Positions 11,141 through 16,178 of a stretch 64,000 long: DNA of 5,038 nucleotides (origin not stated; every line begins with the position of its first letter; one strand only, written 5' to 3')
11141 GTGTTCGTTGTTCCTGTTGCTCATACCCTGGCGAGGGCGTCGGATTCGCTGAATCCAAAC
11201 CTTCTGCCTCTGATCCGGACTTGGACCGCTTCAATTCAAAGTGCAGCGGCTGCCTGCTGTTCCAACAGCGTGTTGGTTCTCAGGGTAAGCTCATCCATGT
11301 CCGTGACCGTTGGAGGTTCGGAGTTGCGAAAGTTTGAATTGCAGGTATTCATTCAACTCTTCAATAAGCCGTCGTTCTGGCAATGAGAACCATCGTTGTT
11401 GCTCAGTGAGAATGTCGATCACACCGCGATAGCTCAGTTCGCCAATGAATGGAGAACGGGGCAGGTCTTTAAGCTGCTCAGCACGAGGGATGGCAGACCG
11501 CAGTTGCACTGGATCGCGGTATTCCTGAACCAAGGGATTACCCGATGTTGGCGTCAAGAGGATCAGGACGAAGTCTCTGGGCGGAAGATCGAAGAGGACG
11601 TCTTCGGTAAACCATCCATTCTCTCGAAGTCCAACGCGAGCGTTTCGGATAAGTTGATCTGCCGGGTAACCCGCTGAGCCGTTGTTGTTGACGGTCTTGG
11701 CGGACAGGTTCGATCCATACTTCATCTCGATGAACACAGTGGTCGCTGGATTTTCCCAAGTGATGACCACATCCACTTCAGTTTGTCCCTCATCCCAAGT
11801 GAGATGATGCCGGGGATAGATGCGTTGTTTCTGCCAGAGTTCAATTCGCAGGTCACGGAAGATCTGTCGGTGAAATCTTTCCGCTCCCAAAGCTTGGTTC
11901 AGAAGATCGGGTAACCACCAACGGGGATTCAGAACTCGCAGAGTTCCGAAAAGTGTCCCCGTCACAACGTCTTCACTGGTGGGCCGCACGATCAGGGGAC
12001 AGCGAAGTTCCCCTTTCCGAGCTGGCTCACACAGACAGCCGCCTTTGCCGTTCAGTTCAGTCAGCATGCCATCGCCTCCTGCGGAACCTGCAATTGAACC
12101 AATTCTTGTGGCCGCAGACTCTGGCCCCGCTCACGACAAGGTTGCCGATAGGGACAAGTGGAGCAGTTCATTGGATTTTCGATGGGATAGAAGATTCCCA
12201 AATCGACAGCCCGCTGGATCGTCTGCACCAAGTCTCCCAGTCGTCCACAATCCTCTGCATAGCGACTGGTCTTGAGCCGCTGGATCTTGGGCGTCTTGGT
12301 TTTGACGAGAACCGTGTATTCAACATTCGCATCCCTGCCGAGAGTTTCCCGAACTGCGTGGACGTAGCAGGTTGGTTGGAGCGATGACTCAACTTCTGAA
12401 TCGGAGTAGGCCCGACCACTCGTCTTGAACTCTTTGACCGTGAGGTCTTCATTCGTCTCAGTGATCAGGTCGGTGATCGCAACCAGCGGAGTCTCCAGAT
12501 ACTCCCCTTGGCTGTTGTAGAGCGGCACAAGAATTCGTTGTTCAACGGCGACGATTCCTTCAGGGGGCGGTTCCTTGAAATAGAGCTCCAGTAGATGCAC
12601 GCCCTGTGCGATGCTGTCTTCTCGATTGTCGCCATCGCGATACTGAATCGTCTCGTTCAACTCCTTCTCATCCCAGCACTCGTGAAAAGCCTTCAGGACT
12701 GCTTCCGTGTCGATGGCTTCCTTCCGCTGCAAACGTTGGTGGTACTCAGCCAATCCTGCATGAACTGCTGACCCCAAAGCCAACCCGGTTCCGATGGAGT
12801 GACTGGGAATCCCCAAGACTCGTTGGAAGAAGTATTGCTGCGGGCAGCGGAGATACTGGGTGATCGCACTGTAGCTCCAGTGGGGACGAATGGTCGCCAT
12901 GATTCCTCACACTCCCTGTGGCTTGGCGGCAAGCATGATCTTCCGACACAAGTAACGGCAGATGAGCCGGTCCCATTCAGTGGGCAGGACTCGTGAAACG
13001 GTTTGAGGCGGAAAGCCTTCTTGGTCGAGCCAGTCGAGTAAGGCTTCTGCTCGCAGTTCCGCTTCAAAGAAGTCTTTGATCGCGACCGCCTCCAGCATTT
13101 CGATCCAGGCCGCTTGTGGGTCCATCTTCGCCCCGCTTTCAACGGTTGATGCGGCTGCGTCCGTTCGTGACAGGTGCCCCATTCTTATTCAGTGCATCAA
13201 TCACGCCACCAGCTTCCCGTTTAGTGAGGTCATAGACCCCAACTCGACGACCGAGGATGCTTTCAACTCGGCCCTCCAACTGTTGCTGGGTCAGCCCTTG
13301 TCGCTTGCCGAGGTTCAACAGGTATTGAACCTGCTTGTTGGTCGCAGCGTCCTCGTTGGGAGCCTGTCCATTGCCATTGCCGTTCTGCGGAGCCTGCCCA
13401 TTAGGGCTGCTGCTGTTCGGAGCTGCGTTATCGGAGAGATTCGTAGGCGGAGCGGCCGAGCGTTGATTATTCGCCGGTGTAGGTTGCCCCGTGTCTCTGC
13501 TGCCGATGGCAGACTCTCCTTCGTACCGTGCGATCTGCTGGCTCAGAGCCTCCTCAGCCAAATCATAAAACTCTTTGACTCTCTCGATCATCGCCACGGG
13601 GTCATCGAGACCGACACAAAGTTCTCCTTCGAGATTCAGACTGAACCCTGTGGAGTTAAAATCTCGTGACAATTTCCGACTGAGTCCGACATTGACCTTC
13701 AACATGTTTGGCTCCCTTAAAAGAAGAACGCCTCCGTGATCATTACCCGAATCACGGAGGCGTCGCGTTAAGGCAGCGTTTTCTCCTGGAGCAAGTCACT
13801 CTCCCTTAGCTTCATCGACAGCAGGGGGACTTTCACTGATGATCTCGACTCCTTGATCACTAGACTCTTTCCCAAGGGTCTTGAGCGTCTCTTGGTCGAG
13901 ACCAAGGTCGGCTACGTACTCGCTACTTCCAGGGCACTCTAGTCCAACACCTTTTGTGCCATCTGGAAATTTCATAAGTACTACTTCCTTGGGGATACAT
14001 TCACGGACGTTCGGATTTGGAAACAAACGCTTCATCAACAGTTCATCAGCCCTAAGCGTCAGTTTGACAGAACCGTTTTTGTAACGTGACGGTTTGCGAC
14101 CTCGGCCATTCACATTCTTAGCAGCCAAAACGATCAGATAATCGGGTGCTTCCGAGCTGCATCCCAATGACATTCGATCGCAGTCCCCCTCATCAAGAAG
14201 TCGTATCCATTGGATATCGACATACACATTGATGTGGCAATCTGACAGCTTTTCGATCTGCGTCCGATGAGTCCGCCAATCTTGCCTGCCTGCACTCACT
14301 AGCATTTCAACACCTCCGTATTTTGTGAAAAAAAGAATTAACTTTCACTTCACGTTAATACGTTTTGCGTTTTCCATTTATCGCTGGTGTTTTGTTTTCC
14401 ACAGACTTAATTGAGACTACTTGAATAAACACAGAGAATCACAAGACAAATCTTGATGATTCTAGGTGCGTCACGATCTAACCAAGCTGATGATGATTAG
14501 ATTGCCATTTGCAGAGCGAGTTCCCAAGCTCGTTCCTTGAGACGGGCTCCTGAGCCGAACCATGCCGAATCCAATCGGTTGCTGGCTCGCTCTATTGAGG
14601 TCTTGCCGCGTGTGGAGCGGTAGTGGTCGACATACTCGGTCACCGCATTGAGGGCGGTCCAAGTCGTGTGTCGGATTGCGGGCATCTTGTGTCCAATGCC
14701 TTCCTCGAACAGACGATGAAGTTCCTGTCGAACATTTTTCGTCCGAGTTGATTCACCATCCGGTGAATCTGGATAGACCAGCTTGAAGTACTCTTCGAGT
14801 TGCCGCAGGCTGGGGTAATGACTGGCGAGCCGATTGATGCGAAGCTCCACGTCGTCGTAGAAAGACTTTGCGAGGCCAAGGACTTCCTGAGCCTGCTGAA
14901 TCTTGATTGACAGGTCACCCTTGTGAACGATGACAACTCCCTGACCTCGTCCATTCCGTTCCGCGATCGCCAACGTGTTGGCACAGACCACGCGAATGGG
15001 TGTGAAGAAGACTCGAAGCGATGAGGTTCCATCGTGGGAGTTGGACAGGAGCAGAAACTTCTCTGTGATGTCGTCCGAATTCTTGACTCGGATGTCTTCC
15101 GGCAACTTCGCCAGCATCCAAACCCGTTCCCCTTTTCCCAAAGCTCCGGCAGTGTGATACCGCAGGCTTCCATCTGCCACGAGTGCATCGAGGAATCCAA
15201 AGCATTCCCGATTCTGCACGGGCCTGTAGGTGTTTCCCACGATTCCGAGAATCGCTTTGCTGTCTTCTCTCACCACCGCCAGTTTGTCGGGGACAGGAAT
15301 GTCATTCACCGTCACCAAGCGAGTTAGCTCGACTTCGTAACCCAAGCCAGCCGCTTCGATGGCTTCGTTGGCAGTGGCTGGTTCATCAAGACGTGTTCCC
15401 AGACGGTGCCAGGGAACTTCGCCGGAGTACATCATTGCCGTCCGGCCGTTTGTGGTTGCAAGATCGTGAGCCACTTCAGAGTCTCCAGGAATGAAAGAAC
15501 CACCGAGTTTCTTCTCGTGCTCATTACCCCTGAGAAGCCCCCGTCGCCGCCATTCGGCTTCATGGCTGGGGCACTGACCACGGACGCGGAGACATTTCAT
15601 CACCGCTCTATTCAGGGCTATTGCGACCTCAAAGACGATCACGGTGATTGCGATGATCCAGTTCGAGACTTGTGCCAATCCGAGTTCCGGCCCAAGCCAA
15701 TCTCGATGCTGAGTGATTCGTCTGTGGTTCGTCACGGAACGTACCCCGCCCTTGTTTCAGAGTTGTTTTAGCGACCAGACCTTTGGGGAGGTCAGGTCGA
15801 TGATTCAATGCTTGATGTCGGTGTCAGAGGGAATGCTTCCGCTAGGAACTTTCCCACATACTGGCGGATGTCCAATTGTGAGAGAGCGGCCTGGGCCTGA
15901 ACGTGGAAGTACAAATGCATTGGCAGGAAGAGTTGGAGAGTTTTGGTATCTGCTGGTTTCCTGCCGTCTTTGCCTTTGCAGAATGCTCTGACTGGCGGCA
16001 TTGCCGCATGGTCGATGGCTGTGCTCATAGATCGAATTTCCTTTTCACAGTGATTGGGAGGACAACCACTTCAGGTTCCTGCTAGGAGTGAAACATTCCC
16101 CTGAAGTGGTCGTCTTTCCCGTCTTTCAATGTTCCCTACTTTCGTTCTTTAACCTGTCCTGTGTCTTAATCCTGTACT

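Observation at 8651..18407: Ten-kb co-oriented block combining replisome look-alikes, nucleases, DUF932 and a WYL regulator: candidate undescribed mobile-element system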

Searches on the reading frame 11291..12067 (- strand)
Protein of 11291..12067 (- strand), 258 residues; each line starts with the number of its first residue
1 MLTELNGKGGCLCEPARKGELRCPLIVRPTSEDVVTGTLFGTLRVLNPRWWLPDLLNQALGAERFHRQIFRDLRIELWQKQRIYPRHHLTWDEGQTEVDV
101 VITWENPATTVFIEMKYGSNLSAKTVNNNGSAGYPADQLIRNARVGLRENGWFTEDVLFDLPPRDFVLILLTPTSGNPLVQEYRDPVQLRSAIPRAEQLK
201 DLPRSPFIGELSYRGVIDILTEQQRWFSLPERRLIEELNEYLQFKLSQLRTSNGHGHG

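Call 3: search_protein_families(library=pfam, max_evalue=0.01, proteins=[window:11291-12067:-])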
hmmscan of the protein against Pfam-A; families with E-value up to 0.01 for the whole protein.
window:11291-12067:- (258 aa): 0 families

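Call 5: search_protein_families(library=padloc, max_evalue=0.01, proteins=[window:11291-12067:-])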
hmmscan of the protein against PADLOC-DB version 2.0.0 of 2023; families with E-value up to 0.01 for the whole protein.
window:11291-12067:- (258 aa): 2 families
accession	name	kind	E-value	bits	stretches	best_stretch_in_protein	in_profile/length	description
PDLC04456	PDC-M15A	-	3.3e-05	21.7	1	30-118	28-107/260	-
PDLC04455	PDC-M15A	-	0.00034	18.2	1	30-117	17-97/226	-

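Call 6: search_protein_families(library=phrogs, max_evalue=0.01, proteins=[window:11291-12067:-])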
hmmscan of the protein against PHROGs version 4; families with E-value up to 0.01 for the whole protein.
window:11291-12067:- (258 aa): 0 families

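Call 36: search_protein_families(library=ncbifam, max_evalue=0.01, proteins=[window:11291-12067:-])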
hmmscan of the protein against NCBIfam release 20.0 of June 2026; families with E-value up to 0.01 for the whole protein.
window:11291-12067:- (258 aa): 0 families

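Call 59: search_solved_structures(query=A6, max_evalue=5)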
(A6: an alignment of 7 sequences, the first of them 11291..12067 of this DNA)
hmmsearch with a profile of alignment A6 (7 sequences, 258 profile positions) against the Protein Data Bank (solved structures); distinct sequences matched with E-value up to 5: 2.
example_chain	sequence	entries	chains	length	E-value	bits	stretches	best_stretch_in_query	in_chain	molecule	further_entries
4kqa_A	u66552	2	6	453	0.27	13.6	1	77-122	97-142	Protein H03A11.1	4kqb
2v1y_A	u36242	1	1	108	0.47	12.8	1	37-109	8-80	PHOSPHATIDYLINOSITOL-4,5-BISPHOSPHATE 3-KINASE CATALYTIC SUBUNIT ALPHA ISOFORM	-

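Call 75: search_protein_families(library=pfam, max_evalue=10, proteins=[window:11291-12067:-])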
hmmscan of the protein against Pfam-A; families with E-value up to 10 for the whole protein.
window:11291-12067:- (258 aa): 1 family
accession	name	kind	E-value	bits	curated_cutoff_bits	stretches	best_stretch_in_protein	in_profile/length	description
PF03008.20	DUF234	-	0.028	15.2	22.5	1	90-119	62-91/100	Archaea bacterial proteins of unknown function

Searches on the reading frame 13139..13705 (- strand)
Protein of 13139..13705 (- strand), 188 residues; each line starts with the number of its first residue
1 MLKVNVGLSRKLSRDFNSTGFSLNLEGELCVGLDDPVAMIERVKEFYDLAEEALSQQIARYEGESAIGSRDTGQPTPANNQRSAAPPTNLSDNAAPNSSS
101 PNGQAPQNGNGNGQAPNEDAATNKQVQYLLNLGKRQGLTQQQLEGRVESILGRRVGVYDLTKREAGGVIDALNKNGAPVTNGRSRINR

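Call 3: search_protein_families(library=pfam, max_evalue=0.01, proteins=[window:13139-13705:-])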
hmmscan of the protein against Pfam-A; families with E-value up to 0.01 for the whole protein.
window:13139-13705:- (188 aa): 0 families

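Call 5: search_protein_families(library=padloc, max_evalue=0.01, proteins=[window:13139-13705:-])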
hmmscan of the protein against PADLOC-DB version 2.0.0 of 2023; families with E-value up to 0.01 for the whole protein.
window:13139-13705:- (188 aa): 0 families

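Call 6: search_protein_families(library=phrogs, max_evalue=0.01, proteins=[window:13139-13705:-])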
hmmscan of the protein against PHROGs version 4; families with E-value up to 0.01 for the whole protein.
window:13139-13705:- (188 aa): 1 family
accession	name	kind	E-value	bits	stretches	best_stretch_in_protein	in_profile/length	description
phrog_4171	-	DNA, RNA and nucleotide metabolism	0.0038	17.9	1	49-174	237-359/392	RecT-like ssDNA annealing protein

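Call 36: search_protein_families(library=ncbifam, max_evalue=0.01, proteins=[window:13139-13705:-])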
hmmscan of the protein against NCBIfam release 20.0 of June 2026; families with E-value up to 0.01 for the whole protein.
window:13139-13705:- (188 aa): 0 families

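Call 60: search_solved_structures(query=A7, max_evalue=5)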
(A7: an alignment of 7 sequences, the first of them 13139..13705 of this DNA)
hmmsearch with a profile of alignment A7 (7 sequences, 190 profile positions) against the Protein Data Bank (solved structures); distinct sequences matched with E-value up to 5: 0.

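Call 75: search_protein_families(library=pfam, max_evalue=10, proteins=[window:13139-13705:-])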
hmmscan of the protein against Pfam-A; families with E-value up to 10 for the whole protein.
window:13139-13705:- (188 aa): 1 family
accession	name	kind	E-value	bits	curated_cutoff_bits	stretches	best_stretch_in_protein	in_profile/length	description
PF07793.16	DUF1631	-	0.11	11.4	33.7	1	73-149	217-293/741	Protein of unknown function (DUF1631)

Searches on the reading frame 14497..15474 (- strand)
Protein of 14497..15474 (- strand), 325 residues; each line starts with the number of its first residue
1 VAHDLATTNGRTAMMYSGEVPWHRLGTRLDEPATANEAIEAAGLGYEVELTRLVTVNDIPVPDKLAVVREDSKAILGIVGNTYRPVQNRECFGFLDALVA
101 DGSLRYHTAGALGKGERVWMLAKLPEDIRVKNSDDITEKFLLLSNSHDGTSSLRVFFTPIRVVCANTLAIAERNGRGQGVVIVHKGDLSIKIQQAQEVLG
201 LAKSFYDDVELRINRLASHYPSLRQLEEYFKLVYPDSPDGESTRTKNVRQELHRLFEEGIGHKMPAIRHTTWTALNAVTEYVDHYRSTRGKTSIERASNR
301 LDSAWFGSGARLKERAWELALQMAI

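Call 95: search_solved_structures(query=window:14497-15474:-, max_evalue=1)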
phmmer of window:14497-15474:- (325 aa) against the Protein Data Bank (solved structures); distinct sequences matched with E-value up to 1: 2.
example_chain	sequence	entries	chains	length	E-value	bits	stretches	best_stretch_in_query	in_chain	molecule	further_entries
5euf_A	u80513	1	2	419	0.035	16.8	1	217-313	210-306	Protease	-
2nyc_A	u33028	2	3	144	0.74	12.4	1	174-257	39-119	Nuclear protein SNF4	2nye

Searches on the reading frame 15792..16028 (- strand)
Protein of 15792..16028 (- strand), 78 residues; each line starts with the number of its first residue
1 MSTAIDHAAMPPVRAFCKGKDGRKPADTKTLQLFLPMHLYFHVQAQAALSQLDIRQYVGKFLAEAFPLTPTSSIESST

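Call 3: search_protein_families(library=pfam, max_evalue=0.01, proteins=[window:15792-16028:-])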
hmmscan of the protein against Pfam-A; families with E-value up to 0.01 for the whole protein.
window:15792-16028:- (78 aa): 0 families

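Call 37: search_protein_families(library=phrogs, max_evalue=0.01, proteins=[window:15792-16028:-])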
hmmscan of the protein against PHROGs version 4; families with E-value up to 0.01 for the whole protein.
window:15792-16028:- (78 aa): 0 families

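Call 47: find_homologous_proteins(query=window:15792-16028:-, max_evalue=0.001)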
Query window:15792-16028:- (78 aa): 19 proteins with E <= 0.001 among 19 candidates.
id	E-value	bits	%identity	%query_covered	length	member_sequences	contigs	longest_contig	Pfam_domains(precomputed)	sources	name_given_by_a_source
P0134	1.9e-44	166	100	100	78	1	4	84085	-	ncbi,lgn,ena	-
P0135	2.3e-34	134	84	87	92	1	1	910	-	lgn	-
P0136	1.1e-33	132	83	100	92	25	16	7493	-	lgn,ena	-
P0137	6.5e-33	130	87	87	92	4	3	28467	-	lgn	-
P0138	1.1e-32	129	82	100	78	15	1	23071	-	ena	-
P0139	7.3e-32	126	84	86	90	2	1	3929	-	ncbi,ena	-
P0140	7.6e-32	126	79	99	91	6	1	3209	-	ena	-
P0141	1.1e-31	126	78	100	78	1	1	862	-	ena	-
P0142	7.3e-31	123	75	99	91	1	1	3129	-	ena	-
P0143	8.5e-31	123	77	99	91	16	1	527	-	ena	-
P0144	1.4e-30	122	81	99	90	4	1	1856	-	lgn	-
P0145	1.6e-29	119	74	99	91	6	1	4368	-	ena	-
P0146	6.5e-29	117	77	94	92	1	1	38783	-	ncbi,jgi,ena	jgi:hypothetical protein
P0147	3.6e-28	115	76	97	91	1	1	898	-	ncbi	-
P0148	4.2e-28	114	76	100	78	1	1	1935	-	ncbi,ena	-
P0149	2.2e-27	112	79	87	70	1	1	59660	-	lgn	-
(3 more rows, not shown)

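Call 48: find_encoding_contigs(protein=P0149, flank=10000, max_places=1)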
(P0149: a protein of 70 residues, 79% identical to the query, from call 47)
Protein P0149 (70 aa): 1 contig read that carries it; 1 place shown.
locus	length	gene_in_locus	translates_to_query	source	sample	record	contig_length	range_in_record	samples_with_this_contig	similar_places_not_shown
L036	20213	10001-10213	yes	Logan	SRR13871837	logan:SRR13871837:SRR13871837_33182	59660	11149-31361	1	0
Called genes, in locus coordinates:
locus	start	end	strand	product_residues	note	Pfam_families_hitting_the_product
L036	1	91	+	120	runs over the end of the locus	PF27806:HxsD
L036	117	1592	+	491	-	PF13353:Fer4_12, PF04055:Radical_SAM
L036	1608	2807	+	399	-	PF04055:Radical_SAM, PF13353:Fer4_12 (weak)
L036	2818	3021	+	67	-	PF03994:DUF350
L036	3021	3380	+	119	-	-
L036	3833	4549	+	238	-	PF00565:SNase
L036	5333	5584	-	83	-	-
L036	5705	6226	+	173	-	-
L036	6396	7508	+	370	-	-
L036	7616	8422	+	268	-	PF13177:DNA_pol3_delta2 (weak), PF00004:AAA (weak)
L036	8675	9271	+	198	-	-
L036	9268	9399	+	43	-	-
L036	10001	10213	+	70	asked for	-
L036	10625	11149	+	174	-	-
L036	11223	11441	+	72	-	-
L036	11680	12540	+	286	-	PF02086:MethyltransfD12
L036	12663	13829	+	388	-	-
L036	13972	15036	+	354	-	PF07719:TPR_2 (faint), PF13428:TPR_14 (faint), PF00515:TPR_1 (faint), PF13414:TPR_11 (faint), PF14559:TPR_19 (faint), PF13371:TPR_9 (weak), PF13371:TPR_9 (weak), PF13432:TPR_16 (weak), +2 more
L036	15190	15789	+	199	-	-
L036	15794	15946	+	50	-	-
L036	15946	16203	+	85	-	-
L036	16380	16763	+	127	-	PF11969:DcpS_C (weak), PF01230:HIT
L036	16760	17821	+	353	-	-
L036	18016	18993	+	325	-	PF06067:DUF932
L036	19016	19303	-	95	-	-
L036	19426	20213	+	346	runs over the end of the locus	PF07733:DNA_pol3_alpha, PF17657:DNA_pol3_finger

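Call 49: find_encoding_contigs(protein=P0146, flank=10000, max_places=1)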
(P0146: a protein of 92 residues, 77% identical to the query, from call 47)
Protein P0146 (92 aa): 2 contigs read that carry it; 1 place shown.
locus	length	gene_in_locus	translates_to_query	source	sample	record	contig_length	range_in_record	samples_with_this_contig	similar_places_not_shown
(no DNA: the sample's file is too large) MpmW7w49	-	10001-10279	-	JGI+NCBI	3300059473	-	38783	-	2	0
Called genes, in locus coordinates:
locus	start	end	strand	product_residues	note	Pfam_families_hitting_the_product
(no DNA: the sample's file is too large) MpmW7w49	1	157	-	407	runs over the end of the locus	?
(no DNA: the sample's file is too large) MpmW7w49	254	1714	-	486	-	PF00027:cNMP_binding, PF19307:SrpI-like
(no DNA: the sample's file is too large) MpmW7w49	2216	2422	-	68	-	-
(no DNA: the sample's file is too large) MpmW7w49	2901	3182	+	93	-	PF21983:NikA-like (faint), PF08681:TacA1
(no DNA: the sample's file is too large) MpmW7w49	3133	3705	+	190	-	PF00583:Acetyltransf_1 (weak), PF13508:Acetyltransf_7 (weak), PF13673:Acetyltransf_10 (weak)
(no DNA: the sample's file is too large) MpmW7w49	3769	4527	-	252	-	-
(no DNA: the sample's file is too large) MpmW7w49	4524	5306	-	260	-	-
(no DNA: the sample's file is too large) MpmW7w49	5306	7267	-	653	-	-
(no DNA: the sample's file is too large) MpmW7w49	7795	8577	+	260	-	-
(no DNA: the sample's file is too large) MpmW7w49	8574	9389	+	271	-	PF13177:DNA_pol3_delta2 (weak)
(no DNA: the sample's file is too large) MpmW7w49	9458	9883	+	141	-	-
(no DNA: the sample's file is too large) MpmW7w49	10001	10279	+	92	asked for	-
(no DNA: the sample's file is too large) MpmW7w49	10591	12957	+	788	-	PF00270:DEAD (weak), PF04851:ResIII, PF18766:SWI2_SNF2, PF00271:Helicase_C (faint), PF08463:EcoEI_R_C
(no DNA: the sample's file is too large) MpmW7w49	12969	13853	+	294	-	-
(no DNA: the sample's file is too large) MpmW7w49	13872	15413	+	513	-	PF12161:HsdM_N, PF02384:N6_Mtase, PF01170:UPF0020, PF20473:MmeI_Mtase (faint), PF07669:Eco57I (weak)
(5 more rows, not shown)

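Call 75: search_protein_families(library=pfam, max_evalue=10, proteins=[window:15792-16028:-])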
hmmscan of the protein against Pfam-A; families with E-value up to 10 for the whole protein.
window:15792-16028:- (78 aa): 0 families

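Call 97: search_protein_families(library=padloc, max_evalue=0.00001, proteins=[L036:12663-13829:+, L036:16760-17821:+])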
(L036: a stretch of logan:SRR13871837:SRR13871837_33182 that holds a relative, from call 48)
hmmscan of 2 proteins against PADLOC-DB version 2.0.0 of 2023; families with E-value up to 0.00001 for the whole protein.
L036:12663-13829:+ (388 aa): 0 families

L036:16760-17821:+ (353 aa): 6 families
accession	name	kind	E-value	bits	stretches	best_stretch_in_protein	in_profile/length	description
PDLC00358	PtuB1|PtuB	-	2.2e-07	28.8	1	216-271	33-87/215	Unknown function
PDLC00335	PtuB1|PtuB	-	2.5e-07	28.5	1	218-277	38-102/214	Unknown function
PDLC04260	PDC-M01B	-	8.2e-07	26.8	1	207-275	76-144/286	-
PDLC00324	PtuB1|PtuB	-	3.9e-06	24.8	0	214-256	28-70/209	Unknown function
PDLC00337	PtuB1|PtuB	-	4.5e-06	24.7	1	219-279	47-110/216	Unknown function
PDLC00332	PtuB1|PtuB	-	7.9e-06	23.8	0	219-272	39-90/212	Unknown function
